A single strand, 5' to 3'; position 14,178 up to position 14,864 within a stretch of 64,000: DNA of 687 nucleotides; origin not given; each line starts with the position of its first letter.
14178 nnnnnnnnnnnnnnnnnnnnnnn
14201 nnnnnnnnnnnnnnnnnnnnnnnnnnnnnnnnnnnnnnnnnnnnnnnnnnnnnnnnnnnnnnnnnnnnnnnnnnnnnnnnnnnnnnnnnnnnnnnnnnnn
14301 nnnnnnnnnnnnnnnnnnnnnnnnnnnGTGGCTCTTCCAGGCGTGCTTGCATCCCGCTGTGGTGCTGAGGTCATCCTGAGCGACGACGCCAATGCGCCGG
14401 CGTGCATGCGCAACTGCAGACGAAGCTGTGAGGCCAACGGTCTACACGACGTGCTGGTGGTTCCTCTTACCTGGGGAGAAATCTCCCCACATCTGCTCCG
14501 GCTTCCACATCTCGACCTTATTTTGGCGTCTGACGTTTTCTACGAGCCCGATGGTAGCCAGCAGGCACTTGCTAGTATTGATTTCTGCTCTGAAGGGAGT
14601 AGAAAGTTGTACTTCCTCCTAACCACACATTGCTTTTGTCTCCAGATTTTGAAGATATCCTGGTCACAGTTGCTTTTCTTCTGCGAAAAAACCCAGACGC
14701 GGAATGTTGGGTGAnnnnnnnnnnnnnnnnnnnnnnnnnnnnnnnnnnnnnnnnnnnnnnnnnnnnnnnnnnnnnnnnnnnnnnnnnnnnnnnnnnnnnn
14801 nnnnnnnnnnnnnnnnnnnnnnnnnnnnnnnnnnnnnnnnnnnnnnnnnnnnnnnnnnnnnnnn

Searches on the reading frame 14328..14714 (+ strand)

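Call 55: search_protein_families(library=pfam, proteins=[window:14328-14714:+], max_evalue=0.001)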
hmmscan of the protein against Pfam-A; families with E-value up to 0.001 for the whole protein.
window:14328-14714:+ (128 aa): 1 family
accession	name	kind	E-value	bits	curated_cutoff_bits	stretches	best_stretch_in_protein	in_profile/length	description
PF10294.15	Methyltransf_16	-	1.2e-06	28.8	21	1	11-95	69-154/174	Lysine methyltransferase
